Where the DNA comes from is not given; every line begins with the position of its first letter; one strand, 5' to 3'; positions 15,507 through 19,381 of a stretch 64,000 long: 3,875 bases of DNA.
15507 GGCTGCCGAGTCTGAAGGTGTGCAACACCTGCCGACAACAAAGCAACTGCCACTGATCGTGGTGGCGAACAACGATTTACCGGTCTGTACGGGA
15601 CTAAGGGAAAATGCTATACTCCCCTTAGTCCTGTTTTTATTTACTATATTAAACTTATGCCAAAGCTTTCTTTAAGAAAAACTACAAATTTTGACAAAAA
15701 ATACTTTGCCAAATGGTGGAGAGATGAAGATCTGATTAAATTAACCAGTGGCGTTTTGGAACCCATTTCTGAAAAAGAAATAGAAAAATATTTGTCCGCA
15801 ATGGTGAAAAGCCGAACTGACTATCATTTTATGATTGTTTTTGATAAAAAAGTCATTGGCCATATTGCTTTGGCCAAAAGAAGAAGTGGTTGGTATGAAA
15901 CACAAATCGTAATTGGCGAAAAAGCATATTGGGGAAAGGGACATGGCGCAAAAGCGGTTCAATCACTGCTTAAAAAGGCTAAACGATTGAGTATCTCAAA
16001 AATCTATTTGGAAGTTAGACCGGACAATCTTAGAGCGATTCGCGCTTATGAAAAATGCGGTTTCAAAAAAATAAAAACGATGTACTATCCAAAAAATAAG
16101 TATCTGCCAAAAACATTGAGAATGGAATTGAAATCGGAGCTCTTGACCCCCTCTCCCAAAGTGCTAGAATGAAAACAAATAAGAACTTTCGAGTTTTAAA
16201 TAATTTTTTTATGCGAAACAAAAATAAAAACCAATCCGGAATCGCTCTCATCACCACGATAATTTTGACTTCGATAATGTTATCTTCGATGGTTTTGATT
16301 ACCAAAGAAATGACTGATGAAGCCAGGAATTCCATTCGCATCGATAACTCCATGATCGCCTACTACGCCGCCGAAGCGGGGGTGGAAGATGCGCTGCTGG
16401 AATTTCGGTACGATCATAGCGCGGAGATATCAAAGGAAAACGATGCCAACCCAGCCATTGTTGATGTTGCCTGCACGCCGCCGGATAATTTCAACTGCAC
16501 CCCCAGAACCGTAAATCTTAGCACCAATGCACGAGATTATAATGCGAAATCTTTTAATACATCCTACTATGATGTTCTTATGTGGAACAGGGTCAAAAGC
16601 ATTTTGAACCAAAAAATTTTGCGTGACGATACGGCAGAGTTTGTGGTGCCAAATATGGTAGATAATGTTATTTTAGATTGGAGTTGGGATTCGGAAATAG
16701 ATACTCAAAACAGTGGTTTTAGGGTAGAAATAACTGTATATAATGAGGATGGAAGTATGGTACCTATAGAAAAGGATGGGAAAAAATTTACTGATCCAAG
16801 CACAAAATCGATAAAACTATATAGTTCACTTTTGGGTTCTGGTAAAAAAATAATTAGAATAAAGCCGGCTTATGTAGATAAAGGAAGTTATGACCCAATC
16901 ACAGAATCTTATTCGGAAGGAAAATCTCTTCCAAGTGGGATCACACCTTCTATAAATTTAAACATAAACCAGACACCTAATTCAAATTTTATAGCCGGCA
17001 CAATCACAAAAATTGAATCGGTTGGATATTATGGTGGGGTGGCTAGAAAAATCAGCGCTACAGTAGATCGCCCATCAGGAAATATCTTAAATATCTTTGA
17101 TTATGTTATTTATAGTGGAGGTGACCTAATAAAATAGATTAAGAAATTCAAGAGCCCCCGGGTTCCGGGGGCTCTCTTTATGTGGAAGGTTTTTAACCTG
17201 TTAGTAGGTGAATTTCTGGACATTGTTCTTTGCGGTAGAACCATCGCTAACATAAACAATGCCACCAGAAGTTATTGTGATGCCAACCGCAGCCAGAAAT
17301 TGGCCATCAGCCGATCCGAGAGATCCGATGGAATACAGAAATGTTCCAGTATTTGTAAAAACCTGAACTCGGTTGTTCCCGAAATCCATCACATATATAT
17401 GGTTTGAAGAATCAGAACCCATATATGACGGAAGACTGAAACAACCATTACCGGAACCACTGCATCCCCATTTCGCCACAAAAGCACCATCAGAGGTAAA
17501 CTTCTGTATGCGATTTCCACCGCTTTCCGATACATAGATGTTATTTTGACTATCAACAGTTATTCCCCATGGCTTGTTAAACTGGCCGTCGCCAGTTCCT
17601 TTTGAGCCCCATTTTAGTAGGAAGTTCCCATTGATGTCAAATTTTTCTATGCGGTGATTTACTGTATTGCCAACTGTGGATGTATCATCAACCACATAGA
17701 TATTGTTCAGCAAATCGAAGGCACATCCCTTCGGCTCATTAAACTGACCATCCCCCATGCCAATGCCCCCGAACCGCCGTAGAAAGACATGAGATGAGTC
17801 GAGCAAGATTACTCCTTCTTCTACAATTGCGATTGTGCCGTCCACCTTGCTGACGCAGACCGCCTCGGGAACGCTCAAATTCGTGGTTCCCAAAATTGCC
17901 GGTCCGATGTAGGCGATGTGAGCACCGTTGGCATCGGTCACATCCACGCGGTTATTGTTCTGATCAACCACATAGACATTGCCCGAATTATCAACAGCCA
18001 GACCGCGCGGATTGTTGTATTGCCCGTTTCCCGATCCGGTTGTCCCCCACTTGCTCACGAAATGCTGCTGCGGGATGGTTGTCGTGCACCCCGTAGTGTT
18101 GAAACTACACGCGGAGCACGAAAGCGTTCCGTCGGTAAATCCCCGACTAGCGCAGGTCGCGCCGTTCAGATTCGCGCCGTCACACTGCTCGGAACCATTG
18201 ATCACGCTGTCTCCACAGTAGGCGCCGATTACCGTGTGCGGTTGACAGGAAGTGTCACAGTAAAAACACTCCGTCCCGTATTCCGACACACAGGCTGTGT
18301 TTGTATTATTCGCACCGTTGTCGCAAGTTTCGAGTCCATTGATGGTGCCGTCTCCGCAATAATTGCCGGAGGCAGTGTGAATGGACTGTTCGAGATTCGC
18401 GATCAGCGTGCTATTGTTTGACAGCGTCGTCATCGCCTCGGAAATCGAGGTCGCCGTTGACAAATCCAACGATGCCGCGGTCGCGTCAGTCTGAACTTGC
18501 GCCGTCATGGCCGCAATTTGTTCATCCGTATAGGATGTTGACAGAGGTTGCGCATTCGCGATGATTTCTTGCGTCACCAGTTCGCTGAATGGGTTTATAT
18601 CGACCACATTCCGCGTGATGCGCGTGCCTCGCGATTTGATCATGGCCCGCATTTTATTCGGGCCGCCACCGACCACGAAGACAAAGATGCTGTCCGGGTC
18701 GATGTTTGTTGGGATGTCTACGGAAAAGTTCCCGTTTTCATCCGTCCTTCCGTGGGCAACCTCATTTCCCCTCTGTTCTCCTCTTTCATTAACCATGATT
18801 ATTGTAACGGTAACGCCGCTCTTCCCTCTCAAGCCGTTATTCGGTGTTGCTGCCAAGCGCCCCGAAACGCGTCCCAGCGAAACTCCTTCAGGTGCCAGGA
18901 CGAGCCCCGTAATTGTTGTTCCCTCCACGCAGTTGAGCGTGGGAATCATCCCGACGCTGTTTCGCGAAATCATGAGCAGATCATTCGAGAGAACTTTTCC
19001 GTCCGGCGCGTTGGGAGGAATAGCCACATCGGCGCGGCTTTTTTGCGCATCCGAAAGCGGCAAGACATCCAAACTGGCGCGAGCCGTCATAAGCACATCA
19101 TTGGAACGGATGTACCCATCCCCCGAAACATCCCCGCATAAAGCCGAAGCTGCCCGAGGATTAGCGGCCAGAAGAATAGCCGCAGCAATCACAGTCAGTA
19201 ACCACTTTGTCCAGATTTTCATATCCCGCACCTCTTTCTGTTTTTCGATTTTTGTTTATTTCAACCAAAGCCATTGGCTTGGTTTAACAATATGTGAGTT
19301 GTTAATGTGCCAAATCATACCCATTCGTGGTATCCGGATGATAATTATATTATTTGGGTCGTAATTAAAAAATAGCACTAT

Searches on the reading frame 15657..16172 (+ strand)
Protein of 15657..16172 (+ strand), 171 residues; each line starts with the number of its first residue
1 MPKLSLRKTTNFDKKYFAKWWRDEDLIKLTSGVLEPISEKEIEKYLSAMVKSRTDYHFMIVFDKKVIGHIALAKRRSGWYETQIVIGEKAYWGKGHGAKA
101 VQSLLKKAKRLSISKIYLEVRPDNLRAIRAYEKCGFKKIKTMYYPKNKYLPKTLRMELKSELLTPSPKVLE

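Call 6: search_protein_families(library=ncbifam, proteins=[window:15657-16172:+], max_evalue=0.1)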
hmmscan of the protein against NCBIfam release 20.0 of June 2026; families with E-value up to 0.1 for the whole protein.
window:15657-16172:+ (171 aa): 35 families (the best 25 are shown)
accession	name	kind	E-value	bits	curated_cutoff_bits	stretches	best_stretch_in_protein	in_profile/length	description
TIGR01575.1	rimI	equivalog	1.3e-13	51.3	86.4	1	44-147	21-125/132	ribosomal protein S18-alanine N-acetyltransferase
NF012165.0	AAC_6p_set_A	equivalog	3.8e-09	36.5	280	1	78-146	79-157/177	aminoglycoside 6'-N-acetyltransferase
NF000016.1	AAC_6p_Im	exception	2e-08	34.5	350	1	79-142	94-158/178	aminoglycoside N-acetyltransferase AAC(6')-Im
NF000118.3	AAC_6p_A31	exception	2e-08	34.4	385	1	36-146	29-152/172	aminoglycoside N-acetyltransferase AAC(6')-31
NF033151.0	AAC_6p_A10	exception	2.1e-08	34.3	400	1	62-141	64-157/178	AAC(6')-I family aminoglycoside 6'-N-acetyltransferase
TIGR04431.1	N6_acetyl_AAC6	equivalog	4.5e-08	32.9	260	1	85-146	102-164/184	AacA4 family aminoglycoside N(6')-acetyltransferase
NF033693.0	AAC_6p_Ie_fam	exception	5.3e-08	33.2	340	1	78-141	94-158/179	AAC(6')-Ie family aminoglycoside N-acetyltransferase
NF007025.1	PRK09491.1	equivalog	7.2e-08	32.5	173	1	89-148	72-133/145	ribosomal protein S18-alanine N-acetyltransferase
NF000507.1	AAC_6p_Ie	exception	1.1e-07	32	450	1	77-141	93-158/201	aminoglycoside N-acetyltransferase AAC(6')-Ie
NF040503.1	resist_ArsN1a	equivalog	2e-07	30.9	170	1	42-140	33-137/159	arsinothricin resistance N-acetyltransferase ArsN1 family A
NF033074.0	AAC_6p_Ib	exception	2.2e-07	30.7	400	1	86-146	103-164/184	AAC(6')-Ib family aminoglycoside 6'-N-acetyltransferase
NF000048.1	AAC_6p_A40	exception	3.8e-07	29.8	400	1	90-146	107-164/184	aminoglycoside 6'-N-acetyltransferase AacA40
NF000431.1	AAC_6p_Ian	exception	4.6e-07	29.5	400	1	80-141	94-156/190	aminoglycoside N-acetyltransferase AAC(6')-Ian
TIGR03585.1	PseH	equivalog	9.9e-07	29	93.1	1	22-140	18-137/156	UDP-4-amino-4,6-dideoxy-N-acetyl-beta-L-altrosamine N-acetyltransferase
NF000135.2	AAC_6p_IIc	exception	2.1e-06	27.6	415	1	17-146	30-164/193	aminoglycoside N-acetyltransferase AAC(6')-IIc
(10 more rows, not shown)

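Call 7: search_protein_families(library=pfam, proteins=[window:15657-16172:+], max_evalue=0.1)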
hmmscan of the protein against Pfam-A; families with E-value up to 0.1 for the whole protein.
window:15657-16172:+ (171 aa): 8 families
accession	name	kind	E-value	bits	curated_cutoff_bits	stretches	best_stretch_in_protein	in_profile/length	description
PF13302.13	Acetyltransf_3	-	5.6e-18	66.4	25.4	1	4-137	2-138/138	Acetyltransferase (GNAT) domain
PF00583.31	Acetyltransf_1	-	1.8e-17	64.1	20.7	1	46-136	24-116/116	Acetyltransferase (GNAT) family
PF13673.13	Acetyltransf_10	-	2.1e-08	34.6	23.6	1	46-142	22-113/128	Acetyltransferase (GNAT) domain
PF13508.13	Acetyltransf_7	-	2.1e-07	31.6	27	1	56-138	3-84/84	Acetyltransferase (GNAT) domain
PF13523.12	Acetyltransf_8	-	3.6e-07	30.3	27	1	77-141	77-142/145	Acetyltransferase (GNAT) domain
PF08445.16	FR47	-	0.00025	21.4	22.1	1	92-143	34-84/86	FR47-like protein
PF13420.13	Acetyltransf_4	-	0.0008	19.9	24.3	1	10-140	5-138/155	Acetyltransferase (GNAT) domain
PF22559.2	GNAT-phage-like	-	0.014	15.7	27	1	43-83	19-59/164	Phage GNAT-like domain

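Call 50: find_homologous_proteins(query=window:15657-16172:+, max_evalue=0.00001)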
Query window:15657-16172:+ (171 aa): 531 proteins with E <= 0.00001 among 593 candidates; the best 120 are listed.
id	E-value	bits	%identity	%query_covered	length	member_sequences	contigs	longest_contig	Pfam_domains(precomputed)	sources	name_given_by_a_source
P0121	2.2e-107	374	100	100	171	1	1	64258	PF13673.14,PF13302.14,PF13508.14,PF13523.13,PF00583.32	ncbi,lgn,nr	ncbi:MAG: GNAT family N-acetyltransferase [Patescibacteria group bacterium]|nr:GNAT family N-acetylt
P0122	1.3e-69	251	70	92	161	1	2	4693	PF13420.14,PF13302.14,PF13508.14,PF13523.13,PF00583.32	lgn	-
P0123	4.2e-69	250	68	93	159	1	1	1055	PF13673.14,PF13302.14,PF13508.14,PF13523.13,PF00583.32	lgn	-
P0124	9.8e-69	249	68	94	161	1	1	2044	PF13673.14,PF13302.14,PF13508.14,PF08445.17,PF13523.13,PF00583.32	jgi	jgi:RimJ/RimL family protein N-acetyltransferase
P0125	1.5e-68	248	68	93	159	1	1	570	PF13673.14,PF13302.14,PF13508.14,PF13523.13,PF00583.32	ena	-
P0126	1.8e-68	248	70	96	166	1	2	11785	PF13673.14,PF13420.14,PF13302.14,PF13508.14,PF00583.32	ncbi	ncbi:MAG: GNAT family N-acetyltransferase [Minisyncoccia bacterium]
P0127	2.8e-68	247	67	93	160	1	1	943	PF13673.14,PF13420.14,PF13302.14,PF13508.14,PF13523.13,PF00583.32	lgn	-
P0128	3.5e-68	247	67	92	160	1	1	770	PF13673.14,PF13420.14,PF13302.14,PF13508.14,PF13523.13,PF00583.32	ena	-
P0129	3.6e-68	247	67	93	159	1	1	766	PF13673.14,PF13420.14,PF13302.14,PF13508.14,PF13523.13,PF00583.32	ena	-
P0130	4.3e-68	247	71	93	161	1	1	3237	PF13673.14,PF13420.14,PF13302.14,PF13508.14,PF08445.17,PF13523.13,PF00583.32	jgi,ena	-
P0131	5.5e-68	246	68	93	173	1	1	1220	PF13673.14,PF13420.14,PF13302.14,PF13508.14,PF08445.17,PF13523.13,PF00583.32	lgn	-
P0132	5.7e-68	246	63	96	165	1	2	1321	PF13420.14,PF13302.14,PF13508.14,PF13523.13,PF00583.32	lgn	-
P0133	9.3e-68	246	65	96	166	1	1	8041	PF13673.14,PF13302.14,PF13508.14,PF13523.13,PF00583.32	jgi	jgi:RimJ/RimL family protein N-acetyltransferase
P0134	1.3e-67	245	67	93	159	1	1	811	PF13673.14,PF13420.14,PF13302.14,PF13508.14,PF13523.13,PF00583.32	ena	-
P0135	1.9e-67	245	68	92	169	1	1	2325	PF13673.14,PF13420.14,PF13302.14,PF13508.14,PF13523.13,PF00583.32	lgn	-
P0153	1.4e-65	238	63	96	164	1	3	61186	PF13673.14,PF13302.14,PF13508.14,PF00583.32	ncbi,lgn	-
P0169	5.5e-65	236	65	93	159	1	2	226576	PF13673.14,PF13420.14,PF13302.14,PF13508.14,PF00583.32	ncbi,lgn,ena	-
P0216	9.7e-64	232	65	93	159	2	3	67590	PF13673.14,PF13302.14,PF13508.14,PF00583.32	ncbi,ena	ncbi:MAG: GNAT family N-acetyltransferase [Patescibacteria group bacterium]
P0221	1.3e-63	232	64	93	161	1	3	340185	PF13302.14,PF13508.14,PF00583.32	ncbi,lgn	-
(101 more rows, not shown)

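Call 52: find_encoding_contigs(protein=P0169, flank=4000, max_places=2)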
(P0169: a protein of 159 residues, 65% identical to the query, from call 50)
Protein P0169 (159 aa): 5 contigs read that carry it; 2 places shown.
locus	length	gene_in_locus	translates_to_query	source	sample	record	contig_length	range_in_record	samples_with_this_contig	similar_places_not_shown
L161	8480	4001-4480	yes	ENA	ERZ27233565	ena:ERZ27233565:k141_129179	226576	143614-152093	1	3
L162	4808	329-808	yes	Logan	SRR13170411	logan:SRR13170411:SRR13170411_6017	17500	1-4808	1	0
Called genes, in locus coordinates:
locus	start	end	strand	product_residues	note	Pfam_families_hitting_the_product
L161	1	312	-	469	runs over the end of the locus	PF13742:tRNA_anti_2, PF02601:Exonuc_VII_L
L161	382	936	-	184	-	PF01966:HD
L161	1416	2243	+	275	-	PF01972:SDH_protease (weak)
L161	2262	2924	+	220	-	-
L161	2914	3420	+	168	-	-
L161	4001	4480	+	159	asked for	PF13302:Acetyltransf_3, PF00583:Acetyltransf_1, PF13420:Acetyltransf_4 (weak), PF13673:Acetyltransf_10 (weak), PF13508:Acetyltransf_7 (weak)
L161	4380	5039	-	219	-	-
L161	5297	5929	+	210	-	PF02223:Thymidylate_kin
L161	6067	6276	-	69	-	-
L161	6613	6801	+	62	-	-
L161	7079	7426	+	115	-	PF12647:RNHCP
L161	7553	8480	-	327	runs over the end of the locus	PF00294:PfkB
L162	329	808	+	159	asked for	PF13302:Acetyltransf_3, PF00583:Acetyltransf_1, PF13420:Acetyltransf_4 (weak), PF13673:Acetyltransf_10 (weak), PF13508:Acetyltransf_7 (weak)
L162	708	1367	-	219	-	-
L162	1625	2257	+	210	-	PF02223:Thymidylate_kin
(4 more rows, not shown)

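Call 53: find_encoding_contigs(protein=P0221, flank=4000, max_places=2)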
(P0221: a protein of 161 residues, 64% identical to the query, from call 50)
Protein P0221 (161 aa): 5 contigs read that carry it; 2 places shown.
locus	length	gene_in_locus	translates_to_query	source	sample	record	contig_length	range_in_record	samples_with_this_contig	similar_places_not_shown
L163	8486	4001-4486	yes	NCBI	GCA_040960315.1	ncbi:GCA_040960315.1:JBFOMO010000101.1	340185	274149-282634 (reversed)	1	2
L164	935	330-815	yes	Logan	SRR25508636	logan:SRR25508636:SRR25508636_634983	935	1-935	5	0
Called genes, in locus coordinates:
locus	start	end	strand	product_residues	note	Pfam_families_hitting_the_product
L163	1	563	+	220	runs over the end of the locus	PF13367:PrsW-protease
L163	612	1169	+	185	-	PF00011:HSP20, PF17886:ArsA_HSP20 (weak)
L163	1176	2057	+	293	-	PF01116:F_bP_aldolase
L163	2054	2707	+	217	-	PF01553:Acyltransferase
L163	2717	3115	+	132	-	PF00072:Response_reg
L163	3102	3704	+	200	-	PF01351:RNase_HII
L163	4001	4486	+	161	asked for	PF13302:Acetyltransf_3, PF00583:Acetyltransf_1, PF13508:Acetyltransf_7 (weak)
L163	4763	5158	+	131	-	PF00072:Response_reg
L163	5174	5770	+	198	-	PF00383:dCMP_cyt_deam_1, PF14437:MafB19-deam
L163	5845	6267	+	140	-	PF00692:dUTPase, PF22769:DCD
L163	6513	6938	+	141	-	PF01029:NusB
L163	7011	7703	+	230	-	PF22935:RM44_endonuclase (weak), PF14622:Ribonucleas_3_3, PF00636:Ribonuclease_3, PF00035:dsrm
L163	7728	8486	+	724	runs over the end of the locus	PF00005:ABC_tran (faint), PF02463:SMC_N, PF13175:AAA_15 (faint), PF13476:AAA_23, PF13555:AAA_29 (weak), PF13304:AAA_21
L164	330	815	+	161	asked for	PF13302:Acetyltransf_3, PF00583:Acetyltransf_1, PF13508:Acetyltransf_7 (weak)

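Call 54: find_encoding_contigs(protein=P0216, flank=4000, max_places=2)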
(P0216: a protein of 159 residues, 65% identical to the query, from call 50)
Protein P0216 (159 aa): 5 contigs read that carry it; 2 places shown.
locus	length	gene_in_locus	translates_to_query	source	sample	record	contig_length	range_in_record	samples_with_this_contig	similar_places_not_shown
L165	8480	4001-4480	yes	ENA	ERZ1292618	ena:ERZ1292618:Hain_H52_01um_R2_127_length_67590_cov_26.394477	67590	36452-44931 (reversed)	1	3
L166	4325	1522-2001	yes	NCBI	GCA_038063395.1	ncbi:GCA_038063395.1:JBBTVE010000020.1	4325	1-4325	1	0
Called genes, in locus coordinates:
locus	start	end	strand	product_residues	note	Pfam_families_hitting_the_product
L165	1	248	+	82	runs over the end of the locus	-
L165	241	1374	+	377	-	PF01490:Aa_trans (faint), PF03222:Trp_Tyr_perm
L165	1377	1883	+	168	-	PF04981:NMD3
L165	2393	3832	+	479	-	PF04055:Radical_SAM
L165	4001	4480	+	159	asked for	PF13302:Acetyltransf_3, PF00583:Acetyltransf_1, PF13673:Acetyltransf_10 (weak), PF13508:Acetyltransf_7 (weak)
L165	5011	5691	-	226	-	PF05552:MS_channel_1st_1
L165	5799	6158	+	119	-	PF04020:Phage_holin_4_2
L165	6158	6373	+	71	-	PF03840:SecG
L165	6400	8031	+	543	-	PF00496:SBP_bac_5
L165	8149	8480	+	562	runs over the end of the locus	PF00753:Lactamase_B, PF12706:Lactamase_B_2 (weak), PF22505:RNase_J_b_CASP, PF07521:RMMBL (weak), PF17770:RNase_J_C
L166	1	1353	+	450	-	PF04055:Radical_SAM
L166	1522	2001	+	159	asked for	PF13302:Acetyltransf_3, PF00583:Acetyltransf_1, PF13673:Acetyltransf_10 (weak), PF13508:Acetyltransf_7 (weak)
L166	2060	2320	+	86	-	-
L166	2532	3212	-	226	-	PF05552:MS_channel_1st_1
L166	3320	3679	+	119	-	PF04020:Phage_holin_4_2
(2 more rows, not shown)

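Call 55: find_encoding_contigs(protein=P0153, flank=4000, max_places=2)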
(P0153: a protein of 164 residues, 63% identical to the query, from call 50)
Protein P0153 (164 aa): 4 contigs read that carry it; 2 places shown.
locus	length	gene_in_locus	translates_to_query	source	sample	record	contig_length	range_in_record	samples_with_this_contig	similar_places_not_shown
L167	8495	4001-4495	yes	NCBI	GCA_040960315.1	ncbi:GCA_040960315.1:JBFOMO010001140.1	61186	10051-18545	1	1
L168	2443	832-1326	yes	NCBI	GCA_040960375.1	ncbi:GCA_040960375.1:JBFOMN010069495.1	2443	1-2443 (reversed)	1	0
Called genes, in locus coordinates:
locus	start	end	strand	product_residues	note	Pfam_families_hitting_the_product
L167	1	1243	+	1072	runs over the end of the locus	PF02811:PHP, PF07733:DNA_pol3_alpha, PF17657:DNA_pol3_finger, PF14579:HHH_6, PF01336:tRNA_anti-codon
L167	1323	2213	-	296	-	PF07549:Sec_GG, PF02355:SecD_SecF_C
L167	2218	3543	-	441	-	PF21760:SecD_1st, PF22599:SecDF_P1_head, PF02355:SecD_SecF_C, PF03176:MMPL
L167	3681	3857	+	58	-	-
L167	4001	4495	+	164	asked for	PF13302:Acetyltransf_3, PF00583:Acetyltransf_1, PF13673:Acetyltransf_10 (weak), PF13508:Acetyltransf_7 (weak)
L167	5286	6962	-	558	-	PF00118:Cpn60_TCP1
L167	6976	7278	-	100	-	PF00166:Cpn10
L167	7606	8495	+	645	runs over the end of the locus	PF07973:tRNA_SAD, PF00587:tRNA-synt_2b, PF03129:HGTP_anticodon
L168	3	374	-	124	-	?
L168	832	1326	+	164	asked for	PF13302:Acetyltransf_3, PF00583:Acetyltransf_1, PF13673:Acetyltransf_10 (weak), PF13508:Acetyltransf_7 (weak)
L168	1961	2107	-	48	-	-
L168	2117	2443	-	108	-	?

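Call 60: search_solved_structures(query=window:15657-16172:+, max_evalue=0.001)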
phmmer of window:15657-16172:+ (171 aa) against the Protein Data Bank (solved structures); distinct sequences matched with E-value up to 0.001: 30.
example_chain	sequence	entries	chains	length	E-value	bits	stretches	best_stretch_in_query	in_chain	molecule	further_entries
3eo4_A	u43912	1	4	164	2.3e-08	37.6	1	3-141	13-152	Uncharacterized protein MJ1062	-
6bff_A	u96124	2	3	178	2.3e-08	37.6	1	5-142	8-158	Aminoglycoside acetyltransferase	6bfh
8fv0_C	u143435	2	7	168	2e-07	34.5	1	46-162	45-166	Diamine N-acetyltransferase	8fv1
2prb_A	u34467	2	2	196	2.5e-07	34.2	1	5-146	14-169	Aminoglycoside 6-N-acetyltransferase type Ib11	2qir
2pr8_A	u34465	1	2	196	2.6e-07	34.2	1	5-146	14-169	Aminoglycoside 6-N-acetyltransferase type Ib11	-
1v0c_A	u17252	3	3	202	2.8e-07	34.1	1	5-146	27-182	AAC(6')-IB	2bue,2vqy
5ix3_A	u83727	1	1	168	2.9e-07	34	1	46-162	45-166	Diamine N-acetyltransferase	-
4qc6_A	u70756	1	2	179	1e-06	32.3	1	82-141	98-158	Bifunctional AAC/APH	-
3fbu_A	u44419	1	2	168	2.8e-05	27.6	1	6-138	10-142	Acetyltransferase, GNAT family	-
6erd_A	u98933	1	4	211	5.3e-05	26.7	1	10-139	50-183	Aminoglycoside N6'-acetyltransferase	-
8q6u_A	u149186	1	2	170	5.7e-05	26.6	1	11-139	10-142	Aminoglycoside N6'-acetyltransferase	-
9mto_A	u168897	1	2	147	7.3e-05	26.2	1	42-149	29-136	[Ribosomal protein bS18]-alanine N-acetyltransferase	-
2ge3_A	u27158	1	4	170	7.7e-05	26.1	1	57-137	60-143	probable acetyltransferase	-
7kwq_A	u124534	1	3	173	0.0001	25.7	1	40-137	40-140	Spermidine N(1)-acetyltransferase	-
3pp9_A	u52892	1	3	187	0.0001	25.7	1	56-136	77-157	Putative streptothricin acetyltransferase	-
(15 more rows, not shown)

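Call 62: search_protein_families(library=padloc, proteins=[window:15657-16172:+], max_evalue=0.01)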
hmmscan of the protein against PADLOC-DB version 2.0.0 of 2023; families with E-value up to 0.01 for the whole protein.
window:15657-16172:+ (171 aa): 0 families

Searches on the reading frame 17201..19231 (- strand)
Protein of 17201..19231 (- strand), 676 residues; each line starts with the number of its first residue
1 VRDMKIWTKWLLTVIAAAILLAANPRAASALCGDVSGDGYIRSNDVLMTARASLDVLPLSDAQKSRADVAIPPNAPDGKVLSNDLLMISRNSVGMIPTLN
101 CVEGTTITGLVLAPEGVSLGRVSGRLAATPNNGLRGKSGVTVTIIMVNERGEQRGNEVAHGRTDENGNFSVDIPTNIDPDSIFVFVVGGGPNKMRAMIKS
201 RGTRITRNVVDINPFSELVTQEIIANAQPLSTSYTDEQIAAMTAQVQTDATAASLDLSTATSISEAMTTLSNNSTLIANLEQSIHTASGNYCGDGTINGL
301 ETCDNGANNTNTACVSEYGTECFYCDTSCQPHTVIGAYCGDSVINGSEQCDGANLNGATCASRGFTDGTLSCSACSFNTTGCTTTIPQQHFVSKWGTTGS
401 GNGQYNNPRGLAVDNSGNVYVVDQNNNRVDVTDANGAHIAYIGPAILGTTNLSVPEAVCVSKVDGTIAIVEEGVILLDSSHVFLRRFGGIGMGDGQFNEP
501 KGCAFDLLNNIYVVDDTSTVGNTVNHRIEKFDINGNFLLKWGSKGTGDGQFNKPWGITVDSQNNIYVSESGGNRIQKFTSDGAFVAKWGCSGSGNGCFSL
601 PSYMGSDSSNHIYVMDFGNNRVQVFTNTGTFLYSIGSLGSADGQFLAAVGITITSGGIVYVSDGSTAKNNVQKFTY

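Call 6: search_protein_families(library=ncbifam, proteins=[window:17201-19231:-], max_evalue=0.1)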
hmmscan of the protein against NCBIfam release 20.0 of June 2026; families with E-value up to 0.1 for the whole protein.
window:17201-19231:- (676 aa): 7 families
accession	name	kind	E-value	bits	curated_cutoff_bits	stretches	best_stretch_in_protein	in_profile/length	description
NF035926.1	scyF_NHL_VPEP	equivalog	3.2e-46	158.2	350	4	520-589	215-284/376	scytonemin biosynthesis PEP-CTERM protein ScyF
NF047780.1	LIC12708_fam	subfamily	1.7e-07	30.4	150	1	497-568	119-198/391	LIC_12708 family protein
NF033206.1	ScyE_fam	subfamily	3.7e-05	23.4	80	0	406-428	8-30/333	ScyD/ScyE family protein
NF000096.1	stregra_B_VgbB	exception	0.0011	18.2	600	1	553-659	100-196/295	streptogramin B lyase Vgb(B)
NF000022.1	stregra_B_VgbA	exception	0.0015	17.7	600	1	553-630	100-172/299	streptogramin B lyase Vgb(A)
NF058648.1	ECF_sub_HI1622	equivalog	0.012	15.6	100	1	153-188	49-83/180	NikL family nickel/cobalt ECF transporter subunit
NF001556.0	PRK00377.1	equivalog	0.047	13.5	238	0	399-438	48-87/198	cobalt-precorrin-6Y C(15)-methyltransferase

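Call 7: search_protein_families(library=pfam, proteins=[window:17201-19231:-], max_evalue=0.1)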
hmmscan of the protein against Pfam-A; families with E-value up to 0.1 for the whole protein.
window:17201-19231:- (676 aa): 11 families
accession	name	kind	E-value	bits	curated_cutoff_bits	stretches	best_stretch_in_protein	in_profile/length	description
PF01436.27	NHL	-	1.9e-25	88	20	3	551-578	1-28/28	NHL repeat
PF17170.10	DUF5128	-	2.3e-12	47.2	22.9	2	503-584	41-124/321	6-bladed beta-propeller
PF06739.17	SBBP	-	3.4e-08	33.7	20.5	1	404-422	12-29/38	Beta-propeller repeat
PF08450.18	SGL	-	9.3e-06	25.8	26.3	0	523-588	153-220/246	SMP-30/Gluconolactonase/LRE-like region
PF25021.1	TEN_NHL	-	7.9e-05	22.2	27.1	1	403-443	139-177/357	Teneurin NHL domain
PF13948.11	DUF4215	-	0.0016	19.1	27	0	289-314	18-43/47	Domain of unknown function (DUF4215)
PF13449.12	Phytase-like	-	0.0036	17.7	27.6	0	556-588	72-104/284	Esterase-like activity of phytase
PF06977.17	SdiA-regulated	-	0.0051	16.5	21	0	405-424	222-241/249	SdiA-regulated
PF00404.24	Dockerin_1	-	0.0086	16.7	22.9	1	33-90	2-54/57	Dockerin type I domain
PF24684.1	Vgb_lyase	-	0.014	14.6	50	0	552-630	97-170/290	Virginiamycin B lyase family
PF22701.2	Mala_s_1-like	-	0.018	15.2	27.5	0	557-623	93-153/195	Mal s 1 allergenic protein-like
